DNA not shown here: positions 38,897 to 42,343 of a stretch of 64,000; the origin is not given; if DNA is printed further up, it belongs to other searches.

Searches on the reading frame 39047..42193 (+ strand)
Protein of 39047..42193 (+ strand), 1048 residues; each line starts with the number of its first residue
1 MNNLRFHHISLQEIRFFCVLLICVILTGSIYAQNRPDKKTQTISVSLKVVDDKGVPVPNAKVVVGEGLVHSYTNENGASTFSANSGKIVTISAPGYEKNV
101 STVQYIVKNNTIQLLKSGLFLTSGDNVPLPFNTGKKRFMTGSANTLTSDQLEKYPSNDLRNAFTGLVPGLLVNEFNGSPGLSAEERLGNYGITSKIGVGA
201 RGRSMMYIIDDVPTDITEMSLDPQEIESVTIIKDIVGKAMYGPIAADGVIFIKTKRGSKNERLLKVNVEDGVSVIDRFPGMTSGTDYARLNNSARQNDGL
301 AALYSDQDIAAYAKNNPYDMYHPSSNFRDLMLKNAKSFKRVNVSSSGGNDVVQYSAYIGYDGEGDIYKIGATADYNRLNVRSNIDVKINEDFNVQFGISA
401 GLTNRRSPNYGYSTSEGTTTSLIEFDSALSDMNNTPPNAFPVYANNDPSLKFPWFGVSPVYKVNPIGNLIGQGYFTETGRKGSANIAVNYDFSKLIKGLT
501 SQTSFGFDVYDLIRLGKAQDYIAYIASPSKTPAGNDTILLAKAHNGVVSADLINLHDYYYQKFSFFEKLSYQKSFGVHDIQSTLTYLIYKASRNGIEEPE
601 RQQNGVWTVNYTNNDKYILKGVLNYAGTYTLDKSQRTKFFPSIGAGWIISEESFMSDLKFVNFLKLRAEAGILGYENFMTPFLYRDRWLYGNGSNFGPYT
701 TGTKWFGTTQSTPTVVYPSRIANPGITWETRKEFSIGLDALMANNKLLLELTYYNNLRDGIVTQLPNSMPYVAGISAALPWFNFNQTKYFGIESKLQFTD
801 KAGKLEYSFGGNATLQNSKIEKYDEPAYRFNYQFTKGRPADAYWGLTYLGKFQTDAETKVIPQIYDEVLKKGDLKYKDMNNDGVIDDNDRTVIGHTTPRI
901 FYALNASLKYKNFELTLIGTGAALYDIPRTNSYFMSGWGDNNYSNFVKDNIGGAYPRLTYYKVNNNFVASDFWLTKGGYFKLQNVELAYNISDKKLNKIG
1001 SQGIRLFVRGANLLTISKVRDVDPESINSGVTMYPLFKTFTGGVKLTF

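Call 10: search_protein_families(library=pfam, proteins=[window:39047-42193:+], max_evalue=0.001)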
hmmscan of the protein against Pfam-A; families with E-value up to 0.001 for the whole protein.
window:39047-42193:+ (1048 aa): 3 families
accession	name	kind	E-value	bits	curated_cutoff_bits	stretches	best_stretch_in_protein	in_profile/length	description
PF07715.20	Plug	-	5.8e-07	30.4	23.9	1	136-249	2-107/107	TonB-dependent Receptor Plug Domain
PF13715.12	CarbopepD_reg_2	-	3.9e-05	24.1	32.2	1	48-113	4-71/88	CarboxypepD_reg-like domain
PF13620.12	CarboxypepD_reg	-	7.9e-05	23.4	32.3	1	44-105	1-69/82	Carboxypeptidase regulatory-like domain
